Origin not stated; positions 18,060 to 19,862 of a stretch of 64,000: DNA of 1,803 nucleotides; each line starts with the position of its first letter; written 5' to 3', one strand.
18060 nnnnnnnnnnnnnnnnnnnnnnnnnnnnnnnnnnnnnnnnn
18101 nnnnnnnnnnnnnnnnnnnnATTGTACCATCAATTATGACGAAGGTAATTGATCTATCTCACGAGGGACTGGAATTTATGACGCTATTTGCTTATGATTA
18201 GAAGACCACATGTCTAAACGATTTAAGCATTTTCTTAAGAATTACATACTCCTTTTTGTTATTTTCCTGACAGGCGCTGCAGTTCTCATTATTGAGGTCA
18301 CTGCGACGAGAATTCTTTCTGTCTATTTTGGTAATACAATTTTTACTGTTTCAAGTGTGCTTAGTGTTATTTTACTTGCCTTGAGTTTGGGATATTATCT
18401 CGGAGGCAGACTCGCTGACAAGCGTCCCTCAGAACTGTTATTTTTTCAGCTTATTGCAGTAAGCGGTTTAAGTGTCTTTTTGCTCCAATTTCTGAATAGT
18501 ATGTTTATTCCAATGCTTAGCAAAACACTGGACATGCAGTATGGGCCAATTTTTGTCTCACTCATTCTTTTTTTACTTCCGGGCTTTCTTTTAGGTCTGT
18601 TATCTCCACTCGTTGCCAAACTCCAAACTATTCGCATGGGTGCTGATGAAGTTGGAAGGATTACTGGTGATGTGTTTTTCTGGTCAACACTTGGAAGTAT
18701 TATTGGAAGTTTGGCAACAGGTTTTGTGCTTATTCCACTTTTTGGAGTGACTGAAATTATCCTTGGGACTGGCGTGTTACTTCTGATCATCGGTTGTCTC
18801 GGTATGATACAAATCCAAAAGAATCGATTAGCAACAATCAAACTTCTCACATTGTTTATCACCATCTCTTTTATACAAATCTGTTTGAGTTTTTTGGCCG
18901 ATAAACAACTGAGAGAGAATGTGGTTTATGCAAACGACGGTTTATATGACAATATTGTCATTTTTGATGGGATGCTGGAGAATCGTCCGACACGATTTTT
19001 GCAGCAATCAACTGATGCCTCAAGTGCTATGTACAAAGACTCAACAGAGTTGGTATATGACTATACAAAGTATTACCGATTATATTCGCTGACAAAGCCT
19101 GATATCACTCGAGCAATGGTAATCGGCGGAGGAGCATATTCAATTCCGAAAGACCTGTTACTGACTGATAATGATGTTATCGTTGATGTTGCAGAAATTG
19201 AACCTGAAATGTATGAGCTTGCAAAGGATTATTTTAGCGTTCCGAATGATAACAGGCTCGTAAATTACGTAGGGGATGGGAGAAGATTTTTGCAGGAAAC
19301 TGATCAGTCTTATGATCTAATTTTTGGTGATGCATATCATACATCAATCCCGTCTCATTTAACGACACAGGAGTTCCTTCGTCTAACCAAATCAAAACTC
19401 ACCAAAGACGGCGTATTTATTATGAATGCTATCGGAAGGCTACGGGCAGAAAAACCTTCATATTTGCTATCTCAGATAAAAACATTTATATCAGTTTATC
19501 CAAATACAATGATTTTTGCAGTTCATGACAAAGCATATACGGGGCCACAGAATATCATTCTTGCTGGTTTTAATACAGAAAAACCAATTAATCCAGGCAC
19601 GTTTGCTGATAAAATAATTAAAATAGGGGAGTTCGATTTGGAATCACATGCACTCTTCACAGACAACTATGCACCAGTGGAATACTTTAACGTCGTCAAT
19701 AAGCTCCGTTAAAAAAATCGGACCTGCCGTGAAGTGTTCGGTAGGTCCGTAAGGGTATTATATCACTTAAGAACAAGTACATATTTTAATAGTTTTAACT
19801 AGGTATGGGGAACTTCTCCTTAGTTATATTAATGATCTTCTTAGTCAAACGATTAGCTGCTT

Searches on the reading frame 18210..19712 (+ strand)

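Call 79: search_protein_families(library=pfam, proteins=[window:18210-19712:+], max_evalue=0.001)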
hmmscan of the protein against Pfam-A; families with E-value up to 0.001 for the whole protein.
window:18210-19712:+ (500 aa): 2 families
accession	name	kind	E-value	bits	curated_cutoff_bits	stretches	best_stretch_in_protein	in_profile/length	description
PF01564.23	Spermine_synth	-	1.5e-08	34.8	22.9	1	295-414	15-138/186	Spermine/spermidine synthase domain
PF07690.21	MFS_1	-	0.00018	21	33.4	1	5-166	196-346/347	Major Facilitator Superfamily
